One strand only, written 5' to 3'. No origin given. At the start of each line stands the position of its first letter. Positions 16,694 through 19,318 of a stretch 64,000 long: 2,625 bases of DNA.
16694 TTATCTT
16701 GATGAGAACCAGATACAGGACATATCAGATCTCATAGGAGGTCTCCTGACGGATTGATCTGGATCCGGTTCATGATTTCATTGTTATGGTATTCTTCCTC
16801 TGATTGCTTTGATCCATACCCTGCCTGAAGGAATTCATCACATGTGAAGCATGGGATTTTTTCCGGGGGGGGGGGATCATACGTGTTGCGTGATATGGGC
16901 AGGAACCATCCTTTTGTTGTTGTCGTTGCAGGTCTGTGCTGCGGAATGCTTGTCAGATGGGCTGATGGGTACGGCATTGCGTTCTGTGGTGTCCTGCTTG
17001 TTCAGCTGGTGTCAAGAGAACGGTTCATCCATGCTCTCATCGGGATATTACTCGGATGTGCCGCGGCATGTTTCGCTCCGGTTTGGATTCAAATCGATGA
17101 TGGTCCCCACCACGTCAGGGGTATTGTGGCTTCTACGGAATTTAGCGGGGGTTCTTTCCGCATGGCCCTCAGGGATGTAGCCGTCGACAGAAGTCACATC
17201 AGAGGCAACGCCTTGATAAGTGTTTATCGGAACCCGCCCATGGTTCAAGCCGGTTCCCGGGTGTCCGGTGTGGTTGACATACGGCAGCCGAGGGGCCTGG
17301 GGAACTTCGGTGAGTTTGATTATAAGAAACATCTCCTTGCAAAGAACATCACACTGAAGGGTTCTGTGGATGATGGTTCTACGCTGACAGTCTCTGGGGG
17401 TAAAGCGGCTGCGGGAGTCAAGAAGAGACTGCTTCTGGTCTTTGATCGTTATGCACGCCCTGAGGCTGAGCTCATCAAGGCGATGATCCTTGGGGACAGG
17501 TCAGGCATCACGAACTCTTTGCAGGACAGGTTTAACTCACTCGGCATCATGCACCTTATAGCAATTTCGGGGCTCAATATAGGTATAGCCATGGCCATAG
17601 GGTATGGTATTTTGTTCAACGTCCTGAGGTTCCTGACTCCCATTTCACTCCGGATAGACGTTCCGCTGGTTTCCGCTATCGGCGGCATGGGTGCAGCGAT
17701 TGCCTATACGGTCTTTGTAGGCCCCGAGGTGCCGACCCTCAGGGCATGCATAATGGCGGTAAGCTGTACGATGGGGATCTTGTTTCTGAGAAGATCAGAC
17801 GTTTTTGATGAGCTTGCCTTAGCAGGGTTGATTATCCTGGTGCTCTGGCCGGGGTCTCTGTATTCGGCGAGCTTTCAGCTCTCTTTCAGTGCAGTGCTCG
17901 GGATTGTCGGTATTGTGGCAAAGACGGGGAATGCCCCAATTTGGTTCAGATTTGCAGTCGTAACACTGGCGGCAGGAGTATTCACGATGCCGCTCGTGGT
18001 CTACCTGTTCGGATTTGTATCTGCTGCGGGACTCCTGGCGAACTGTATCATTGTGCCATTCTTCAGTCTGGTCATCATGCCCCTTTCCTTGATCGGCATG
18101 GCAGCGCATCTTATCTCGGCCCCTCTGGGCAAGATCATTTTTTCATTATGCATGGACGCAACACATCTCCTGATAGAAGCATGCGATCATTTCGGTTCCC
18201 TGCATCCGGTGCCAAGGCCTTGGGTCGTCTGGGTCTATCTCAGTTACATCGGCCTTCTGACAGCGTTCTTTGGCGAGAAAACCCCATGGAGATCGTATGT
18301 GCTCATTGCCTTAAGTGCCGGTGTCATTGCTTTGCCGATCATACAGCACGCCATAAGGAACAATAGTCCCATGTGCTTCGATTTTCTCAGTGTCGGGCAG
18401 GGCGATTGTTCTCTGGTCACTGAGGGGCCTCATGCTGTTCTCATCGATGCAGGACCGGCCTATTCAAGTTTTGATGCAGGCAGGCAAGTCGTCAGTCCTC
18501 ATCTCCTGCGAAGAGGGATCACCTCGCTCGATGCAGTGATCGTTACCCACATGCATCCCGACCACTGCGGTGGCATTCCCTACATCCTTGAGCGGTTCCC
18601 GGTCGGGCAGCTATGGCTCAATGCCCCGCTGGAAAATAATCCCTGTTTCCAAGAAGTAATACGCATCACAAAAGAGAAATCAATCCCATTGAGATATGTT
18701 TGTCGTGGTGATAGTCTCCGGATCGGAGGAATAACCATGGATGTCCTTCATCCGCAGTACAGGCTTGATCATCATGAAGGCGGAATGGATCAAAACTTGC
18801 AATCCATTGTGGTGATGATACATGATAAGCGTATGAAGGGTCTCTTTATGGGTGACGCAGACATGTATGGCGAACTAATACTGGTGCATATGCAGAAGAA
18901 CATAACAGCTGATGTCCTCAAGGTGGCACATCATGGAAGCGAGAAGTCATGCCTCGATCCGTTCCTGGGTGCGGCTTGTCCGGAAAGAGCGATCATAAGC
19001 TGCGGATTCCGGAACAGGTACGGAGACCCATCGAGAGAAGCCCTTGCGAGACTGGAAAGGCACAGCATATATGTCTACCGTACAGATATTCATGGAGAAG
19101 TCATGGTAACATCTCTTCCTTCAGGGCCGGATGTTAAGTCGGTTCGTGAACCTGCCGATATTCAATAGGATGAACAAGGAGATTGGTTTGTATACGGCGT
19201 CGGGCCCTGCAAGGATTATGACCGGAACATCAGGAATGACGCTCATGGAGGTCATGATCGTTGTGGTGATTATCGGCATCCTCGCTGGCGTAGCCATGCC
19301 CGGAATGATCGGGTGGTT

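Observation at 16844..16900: G11 homopolymer at the 5' end of comEC: candidate phase-variation switch for DNA uptake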

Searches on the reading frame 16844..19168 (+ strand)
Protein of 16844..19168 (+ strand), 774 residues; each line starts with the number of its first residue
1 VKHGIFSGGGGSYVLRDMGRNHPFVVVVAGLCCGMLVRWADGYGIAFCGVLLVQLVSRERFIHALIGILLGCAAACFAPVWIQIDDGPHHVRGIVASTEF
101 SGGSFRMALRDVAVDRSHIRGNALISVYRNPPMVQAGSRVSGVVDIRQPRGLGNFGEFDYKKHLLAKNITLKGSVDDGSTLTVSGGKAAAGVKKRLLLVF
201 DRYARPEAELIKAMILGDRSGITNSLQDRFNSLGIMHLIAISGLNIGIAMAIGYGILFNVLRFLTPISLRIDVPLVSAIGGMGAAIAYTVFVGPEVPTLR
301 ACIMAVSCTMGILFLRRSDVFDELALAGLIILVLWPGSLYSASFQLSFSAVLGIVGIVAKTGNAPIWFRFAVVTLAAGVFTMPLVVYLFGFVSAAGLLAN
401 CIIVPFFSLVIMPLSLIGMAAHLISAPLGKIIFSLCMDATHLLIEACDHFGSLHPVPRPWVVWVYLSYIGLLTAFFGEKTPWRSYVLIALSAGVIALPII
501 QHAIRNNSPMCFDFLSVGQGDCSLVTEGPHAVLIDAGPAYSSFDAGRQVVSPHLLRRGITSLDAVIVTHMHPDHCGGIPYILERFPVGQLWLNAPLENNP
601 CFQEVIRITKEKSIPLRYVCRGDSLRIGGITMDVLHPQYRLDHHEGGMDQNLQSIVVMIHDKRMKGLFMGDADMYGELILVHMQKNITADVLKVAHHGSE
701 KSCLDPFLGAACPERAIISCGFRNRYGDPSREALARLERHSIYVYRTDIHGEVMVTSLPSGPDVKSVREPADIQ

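Call 5: search_protein_families(library=pfam, proteins=[window:16844-19168:+])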
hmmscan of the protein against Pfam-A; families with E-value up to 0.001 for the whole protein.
window:16844-19168:+ (774 aa): 4 families
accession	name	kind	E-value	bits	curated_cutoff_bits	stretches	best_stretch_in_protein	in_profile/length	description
PF03772.21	Competence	-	4.8e-50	170.8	23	1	214-477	1-266/270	Competence protein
PF00753.33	Lactamase_B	-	9.8e-18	65.2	22.7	1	517-720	3-194/196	Metallo-beta-lactamase superfamily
PF13567.11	DUF4131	-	7.2e-16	58.8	31.6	1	46-179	17-163/165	Domain of unknown function (DUF4131)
PF12706.13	Lactamase_B_2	-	8.1e-10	39.1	27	1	531-683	2-154/200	Beta-lactamase superfamily domain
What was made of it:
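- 16883..19168 (+): comEC/rec2 CDS (761 aa, GTG start) with DUF4131, Competence and metallo-beta-lactamase domains. Call 5 (Pfam).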

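Call 6: search_protein_families(library=ncbifam, proteins=[window:16844-19168:+])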
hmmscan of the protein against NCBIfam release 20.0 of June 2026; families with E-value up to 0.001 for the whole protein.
window:16844-19168:+ (774 aa): 9 families
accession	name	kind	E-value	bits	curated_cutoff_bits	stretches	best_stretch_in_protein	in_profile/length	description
TIGR00361.1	ComEC_Rec2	equivalog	6.4e-89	298.8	190.05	1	126-751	51-663/663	DNA internalization-related competence protein ComEC/Rec2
NF008580.0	PRK11539.1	equivalog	3.1e-64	217.6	969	1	123-769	116-740/758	ComEC family protein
TIGR00360.1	ComEC_N-term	subfamily_domain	4.8e-22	79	36.5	1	235-413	1-170/171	ComEC/Rec2-related protein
NF045979.1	ComEC_MAG0480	equivalog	8.9e-18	64.3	150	1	210-411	198-390/461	MAG0480 family ComEC-like protein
NF049846.1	blaAHM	exception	7.3e-17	61.2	590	1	500-757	54-295/304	AHM family subclass B3-like metallo-beta-lactamase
NF041809.1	Avs1a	equivalog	2.1e-10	39.9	420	1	518-582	5-67/387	AVAST type 1 anti-phage system MBL fold metallo-hydrolase Avs1a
TIGR03675.1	arCOG00543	equivalog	6.8e-06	24.6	580.2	1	522-582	190-249/631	beta-CASP ribonuclease aCPSF1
NF058524.1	6A-MBL_enzyme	equivalog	4e-05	22.9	220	0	516-578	3-73/346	anti-phage 6A-MBL system MBL-fold protein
TIGR03413.1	GSH_gloB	equivalog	0.00017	21.1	200.8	1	544-587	26-69/248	hydroxyacylglutathione hydrolase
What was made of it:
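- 16883..19168 (+): Call 6 (TIGR00361, 298.8 bits against a cutoff of 190).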

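Call 7: find_homologous_proteins(query=window:16844-19168:+)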
Query window:16844-19168:+ (774 aa): 257 proteins with E <= 0.001 among 8000 candidates; the best 120 are listed.
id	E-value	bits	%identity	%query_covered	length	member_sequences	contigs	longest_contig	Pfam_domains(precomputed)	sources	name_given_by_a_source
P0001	0.0e+0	1730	100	98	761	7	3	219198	PF12706.14,PF13567.12,PF03772.22,PF00753.34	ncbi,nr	ncbi:MAG TPA: DNA internalization-related competence protein ComEC/Rec2 [Deltaproteobacteria bacteri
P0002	0.0e+0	1026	67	86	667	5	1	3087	PF12706.14,PF13567.12,PF03772.22,PF00753.34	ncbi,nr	ncbi:MAG TPA: DNA internalization-related competence protein ComEC/Rec2, partial [Desulfomonilia bac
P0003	8.1e-288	975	57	98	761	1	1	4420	PF12706.14,PF13567.12,PF03772.22,PF00753.34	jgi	jgi:competence protein ComEC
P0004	1.5e-282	958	56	98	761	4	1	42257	PF12706.14,PF13567.12,PF03772.22,PF00753.34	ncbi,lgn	-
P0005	1.9e-277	941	56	98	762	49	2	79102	PF12706.14,PF13567.12,PF03772.22,PF00753.34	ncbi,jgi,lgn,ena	-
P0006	1.6e-265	901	53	98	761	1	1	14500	PF12706.14,PF13567.12,PF03772.22,PF00753.34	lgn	-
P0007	1.9e-265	901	54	98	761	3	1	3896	PF12706.14,PF13567.12,PF03772.22,PF00753.34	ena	-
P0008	5.3e-259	880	53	98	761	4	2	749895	PF12706.14,PF13567.12,PF03772.22,PF00753.34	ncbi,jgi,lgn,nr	ncbi:MAG: DNA internalization-related competence protein ComEC/Rec2 [Syntrophaceae bacterium]|nr:DNA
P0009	5.8e-258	876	52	98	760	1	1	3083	PF12706.14,PF13567.12,PF03772.22,PF00753.34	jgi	jgi:competence protein ComEC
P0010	3.5e-257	874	52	98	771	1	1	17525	PF12706.14,PF13567.12,PF03772.22,PF00753.34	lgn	-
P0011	7.8e-245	833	52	93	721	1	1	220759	PF12706.14,PF13567.12,PF03772.22,PF00753.34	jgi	jgi:competence protein ComEC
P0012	1.3e-239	815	50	98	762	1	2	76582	PF12706.14,PF13567.12,PF03772.22,PF00753.34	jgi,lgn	jgi:competence protein ComEC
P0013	4.0e-229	781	47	98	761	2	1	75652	PF12706.14,PF13567.12,PF03772.22,PF00753.34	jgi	-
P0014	1.5e-220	752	47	98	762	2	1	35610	PF12706.14,PF13567.12,PF03772.22,PF00753.34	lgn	-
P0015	1.2e-219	749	47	98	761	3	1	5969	PF12706.14,PF13567.12,PF03772.22,PF00753.34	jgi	-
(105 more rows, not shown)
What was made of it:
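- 16883..19168 (+): Call 7 (P0001, 100% identical, 761 aa, NCBI annotation).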

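Call 9: find_encoding_contigs(protein=P0001, flank=5000, max_places=10)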
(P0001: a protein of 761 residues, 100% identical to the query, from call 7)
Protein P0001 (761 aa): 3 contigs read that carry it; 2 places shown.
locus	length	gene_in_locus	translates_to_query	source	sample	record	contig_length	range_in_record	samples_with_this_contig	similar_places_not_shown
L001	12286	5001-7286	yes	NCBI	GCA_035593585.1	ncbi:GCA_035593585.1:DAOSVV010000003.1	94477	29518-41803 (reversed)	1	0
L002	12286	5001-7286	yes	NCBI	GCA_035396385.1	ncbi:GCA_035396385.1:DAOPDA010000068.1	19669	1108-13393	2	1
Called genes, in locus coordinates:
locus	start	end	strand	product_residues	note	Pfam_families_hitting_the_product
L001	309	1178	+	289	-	PF03668:RapZ-like_N, PF22740:PapZ_C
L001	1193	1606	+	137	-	PF03610:EIIA-man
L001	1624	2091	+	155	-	PF03830:PTSIIB_sorb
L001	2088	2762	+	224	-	PF03609:EII-Sor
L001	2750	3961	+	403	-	PF13673:Acetyltransf_10, PF00583:Acetyltransf_1, PF08445:FR47, PF13508:Acetyltransf_7, PF10418:DHODB_Fe-S_bind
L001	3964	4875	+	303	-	PF01180:DHO_dh, PF01207:Dus (faint), PF03060:NMO (faint)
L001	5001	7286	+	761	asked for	PF13567:DUF4131, PF03772:Competence, PF00753:Lactamase_B, PF12706:Lactamase_B_2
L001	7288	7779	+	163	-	PF12019:GspH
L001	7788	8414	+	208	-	PF07963:N_methyl (weak), PF27121:PpdB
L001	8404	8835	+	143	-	PF07963:N_methyl (weak)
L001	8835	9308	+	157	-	PF14341:PilX_N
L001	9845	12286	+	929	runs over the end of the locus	-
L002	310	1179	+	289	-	PF03668:RapZ-like_N, PF22740:PapZ_C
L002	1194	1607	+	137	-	PF03610:EIIA-man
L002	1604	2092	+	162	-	PF03830:PTSIIB_sorb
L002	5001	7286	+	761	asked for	PF13567:DUF4131, PF03772:Competence, PF00753:Lactamase_B, PF12706:Lactamase_B_2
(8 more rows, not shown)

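Call 15: find_related_loci(query=A2, collection=genome_contigs, flank=3000)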
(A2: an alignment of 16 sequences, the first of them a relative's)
Query A2 (761 aa) in genome_contigs; peptide patterns used: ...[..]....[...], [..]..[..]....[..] (x = any residue, [..] = any of these).
600 stretches matched a pattern (row limit reached: there are more); 585 encode a relative of the query (tblastn E <= 1e-3); the best 80 are kept; 80 distinct loci.
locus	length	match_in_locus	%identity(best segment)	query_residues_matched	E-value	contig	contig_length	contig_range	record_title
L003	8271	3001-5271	45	1-759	0e+0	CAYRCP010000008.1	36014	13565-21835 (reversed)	MAG TPA_asm: uncultured Bacteriovoracaceae bacterium isolate binchicken_co42_315 genome assembly, contig: NODE_1028_leng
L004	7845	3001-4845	32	125-740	1e-66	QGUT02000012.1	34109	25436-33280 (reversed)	MAG: Bacillota bacterium isolate ZC4RG34 NODE_866_length_34109_cov_14.832619, whole genome shotgun sequence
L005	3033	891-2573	32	196-742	2e-67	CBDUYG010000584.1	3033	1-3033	MAG TPA_asm: uncultured Myxococcales bacterium isolate SRR22302373_binner13_Refined_55 genome assembly, contig: ERZ25073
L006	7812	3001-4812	31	147-756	2e-64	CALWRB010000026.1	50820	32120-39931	MAG: uncultured Lachnospiraceae bacterium isolate E03__bin254 genome assembly, contig: E03__k127_4753907, whole genome s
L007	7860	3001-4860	29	132-740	9e-64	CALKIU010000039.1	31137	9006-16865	MAG TPA_asm: uncultured Bacillaceae bacterium isolate SRR6713633_bin.46_CONCOCT_v1.1_MAG genome assembly, contig: ERZ794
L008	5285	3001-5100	30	72-744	1e-62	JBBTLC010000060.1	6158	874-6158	MAG: Deltaproteobacteria bacterium isolate H32-bin127_2 H32_bin127_2_000000000060, whole genome shotgun sequence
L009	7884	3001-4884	28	112-742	2e-61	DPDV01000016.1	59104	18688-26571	MAG TPA_asm: Clostridiales bacterium isolate UBA8271 contig_101, whole genome shotgun sequence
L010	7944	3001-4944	30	105-743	2e-64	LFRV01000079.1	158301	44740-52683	MAG: Clostridiales bacterium DTU069 scaffold2264, whole genome shotgun sequence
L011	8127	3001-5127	30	122-743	6e-59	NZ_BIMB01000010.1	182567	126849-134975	Paenibacillus elgii NBRC 100335 PEL01S_CON000010, whole genome shotgun sequence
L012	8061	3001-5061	29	88-756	1e-58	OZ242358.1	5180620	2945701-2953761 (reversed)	MAG: Candidatus Latescibacterota bacterium isolate bac68e43-bb0c-4055-920f-ab3f04e5d652 genome assembly, chromosome: 1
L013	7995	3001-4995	29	107-755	3e-57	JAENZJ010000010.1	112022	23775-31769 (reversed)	MAG: Thermincola ferriacetica isolate BM5_bin.4 BM5_bin4_NODE_81_length_112022_cov_8.293479, whole genome shotgun sequen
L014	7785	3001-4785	27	141-742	1e-54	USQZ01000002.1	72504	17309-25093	uncultured Clostridium sp. isolate UMGS1994 genome assembly, contig: NODE_71_length_72504_cov_9.733012, whole genome sho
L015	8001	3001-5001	27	122-725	1e-53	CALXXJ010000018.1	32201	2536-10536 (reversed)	MAG: uncultured Clostridia bacterium isolate BRZ_NV__bin29 genome assembly, contig: BRZ_NV__NODE_1805_length_32201_cov_2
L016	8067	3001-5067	26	69-743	3e-53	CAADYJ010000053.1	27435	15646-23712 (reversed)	MAG TPA_asm: Clostridia bacterium, isolate HGM13633, WGS project CAADYJ010000000 data, contig: ERS396354_14_k85_44948, w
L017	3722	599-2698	28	66-740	5e-53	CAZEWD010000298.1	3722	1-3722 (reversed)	MAG TPA_asm: uncultured Candidatus Binatia bacterium isolate SRP263991_co5_163 genome assembly, contig: NODE_50993_lengt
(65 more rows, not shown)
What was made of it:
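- Tried and rejected: It gave one useful relative, L003 (call 15).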

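Call 17: find_encoding_contigs(protein=P0004, flank=2500, max_places=3)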
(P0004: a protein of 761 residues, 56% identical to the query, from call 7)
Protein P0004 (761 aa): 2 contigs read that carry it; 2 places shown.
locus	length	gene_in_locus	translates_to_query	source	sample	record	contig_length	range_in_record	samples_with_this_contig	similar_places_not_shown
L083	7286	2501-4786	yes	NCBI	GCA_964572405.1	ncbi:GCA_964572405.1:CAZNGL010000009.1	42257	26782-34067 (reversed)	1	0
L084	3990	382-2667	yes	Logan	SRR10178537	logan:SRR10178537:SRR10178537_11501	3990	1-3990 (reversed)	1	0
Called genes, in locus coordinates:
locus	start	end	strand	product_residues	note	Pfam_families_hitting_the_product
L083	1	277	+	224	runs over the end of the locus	PF03609:EII-Sor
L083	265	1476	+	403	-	PF13673:Acetyltransf_10, PF00583:Acetyltransf_1, PF08445:FR47, PF13508:Acetyltransf_7, PF10418:DHODB_Fe-S_bind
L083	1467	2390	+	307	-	PF01180:DHO_dh, PF00977:His_biosynth (faint), PF01207:Dus (faint), PF04481:DUF561 (weak), PF03060:NMO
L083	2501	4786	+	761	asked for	PF13567:DUF4131, PF03772:Competence, PF00753:Lactamase_B, PF12706:Lactamase_B_2 (weak)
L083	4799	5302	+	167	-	PF07963:N_methyl (weak), PF12019:GspH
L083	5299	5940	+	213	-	PF07963:N_methyl (weak), PF27121:PpdB (faint)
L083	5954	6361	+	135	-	PF07963:N_methyl (weak)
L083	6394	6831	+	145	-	PF14341:PilX_N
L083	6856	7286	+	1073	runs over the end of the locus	-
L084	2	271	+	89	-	?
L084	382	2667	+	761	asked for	PF13567:DUF4131, PF03772:Competence, PF00753:Lactamase_B, PF12706:Lactamase_B_2 (weak)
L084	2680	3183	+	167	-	PF07963:N_methyl (weak), PF12019:GspH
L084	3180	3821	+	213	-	PF07963:N_methyl (weak), PF27121:PpdB (faint)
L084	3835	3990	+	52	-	?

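Call 18: find_encoding_contigs(protein=P0005, flank=2500, max_places=4)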
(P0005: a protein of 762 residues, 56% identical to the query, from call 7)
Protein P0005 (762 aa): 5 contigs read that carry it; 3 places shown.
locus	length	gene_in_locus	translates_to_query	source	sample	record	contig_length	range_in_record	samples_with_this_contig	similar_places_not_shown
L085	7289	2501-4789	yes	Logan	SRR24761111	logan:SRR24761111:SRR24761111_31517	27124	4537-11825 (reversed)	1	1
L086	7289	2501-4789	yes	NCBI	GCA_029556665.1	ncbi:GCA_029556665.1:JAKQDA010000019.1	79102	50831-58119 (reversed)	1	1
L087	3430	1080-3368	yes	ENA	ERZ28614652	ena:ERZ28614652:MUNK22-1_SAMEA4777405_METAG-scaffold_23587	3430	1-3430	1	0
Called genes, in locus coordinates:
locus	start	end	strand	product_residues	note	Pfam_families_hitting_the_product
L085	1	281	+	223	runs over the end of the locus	PF03609:EII-Sor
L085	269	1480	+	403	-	PF13673:Acetyltransf_10, PF00583:Acetyltransf_1, PF08445:FR47 (weak), PF13508:Acetyltransf_7, PF10418:DHODB_Fe-S_bind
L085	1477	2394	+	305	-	PF01180:DHO_dh, PF01207:Dus (faint), PF03060:NMO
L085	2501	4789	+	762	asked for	PF13567:DUF4131, PF03772:Competence, PF00753:Lactamase_B, PF12706:Lactamase_B_2 (weak)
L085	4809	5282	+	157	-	PF07963:N_methyl (weak), PF12019:GspH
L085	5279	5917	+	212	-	PF07963:N_methyl (weak), PF27121:PpdB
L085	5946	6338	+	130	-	PF07963:N_methyl (weak)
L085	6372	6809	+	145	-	PF14341:PilX_N (weak)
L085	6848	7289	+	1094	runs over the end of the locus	-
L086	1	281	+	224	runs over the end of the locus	PF03609:EII-Sor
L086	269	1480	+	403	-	PF13673:Acetyltransf_10, PF00583:Acetyltransf_1, PF08445:FR47 (weak), PF13508:Acetyltransf_7, PF10418:DHODB_Fe-S_bind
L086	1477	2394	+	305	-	PF01180:DHO_dh, PF01207:Dus (faint), PF03060:NMO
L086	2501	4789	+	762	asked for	PF13567:DUF4131, PF03772:Competence, PF00753:Lactamase_B, PF12706:Lactamase_B_2 (weak)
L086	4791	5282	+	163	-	PF07963:N_methyl (weak), PF12019:GspH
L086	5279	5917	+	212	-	PF07963:N_methyl (weak), PF27121:PpdB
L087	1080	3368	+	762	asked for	PF13567:DUF4131, PF03772:Competence, PF00753:Lactamase_B, PF12706:Lactamase_B_2 (weak)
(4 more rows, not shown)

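Call 19: find_encoding_contigs(protein=P0008, flank=2500, max_places=3)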
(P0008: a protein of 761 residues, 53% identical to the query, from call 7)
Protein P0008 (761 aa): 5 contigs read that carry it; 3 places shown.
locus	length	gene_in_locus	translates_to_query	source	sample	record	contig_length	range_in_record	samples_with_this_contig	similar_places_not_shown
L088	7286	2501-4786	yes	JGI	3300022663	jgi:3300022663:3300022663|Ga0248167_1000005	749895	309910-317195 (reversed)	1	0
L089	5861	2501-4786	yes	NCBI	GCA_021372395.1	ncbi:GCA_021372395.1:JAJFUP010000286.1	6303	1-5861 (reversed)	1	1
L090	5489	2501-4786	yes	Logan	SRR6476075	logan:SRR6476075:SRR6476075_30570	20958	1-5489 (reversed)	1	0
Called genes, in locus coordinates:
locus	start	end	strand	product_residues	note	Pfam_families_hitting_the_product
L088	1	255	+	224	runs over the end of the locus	PF03609:EII-Sor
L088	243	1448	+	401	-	PF00583:Acetyltransf_1, PF12746:GNAT_acetyltran (weak), PF13673:Acetyltransf_10, PF08445:FR47 (faint), PF13508:Acetyltransf_7, PF10418:DHODB_Fe-S_bind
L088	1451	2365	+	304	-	PF01180:DHO_dh, PF01207:Dus (faint), PF03060:NMO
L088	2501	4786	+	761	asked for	PF13567:DUF4131, PF03772:Competence, PF00753:Lactamase_B, PF12706:Lactamase_B_2 (weak)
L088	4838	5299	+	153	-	PF07963:N_methyl (weak), PF12019:GspH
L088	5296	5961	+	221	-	PF07963:N_methyl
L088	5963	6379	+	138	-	PF07963:N_methyl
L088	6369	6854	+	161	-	PF14341:PilX_N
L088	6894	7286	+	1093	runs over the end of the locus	-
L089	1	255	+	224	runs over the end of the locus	PF03609:EII-Sor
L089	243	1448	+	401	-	PF00583:Acetyltransf_1, PF12746:GNAT_acetyltran (weak), PF13673:Acetyltransf_10, PF08445:FR47 (faint), PF13508:Acetyltransf_7, PF10418:DHODB_Fe-S_bind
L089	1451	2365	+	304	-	PF01180:DHO_dh, PF01207:Dus (faint), PF03060:NMO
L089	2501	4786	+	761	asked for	PF13567:DUF4131, PF03772:Competence, PF00753:Lactamase_B, PF12706:Lactamase_B_2 (weak)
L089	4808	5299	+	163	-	PF07963:N_methyl (weak), PF12019:GspH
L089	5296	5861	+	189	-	PF07963:N_methyl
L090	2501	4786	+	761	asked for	PF13567:DUF4131, PF03772:Competence, PF00753:Lactamase_B, PF12706:Lactamase_B_2 (weak)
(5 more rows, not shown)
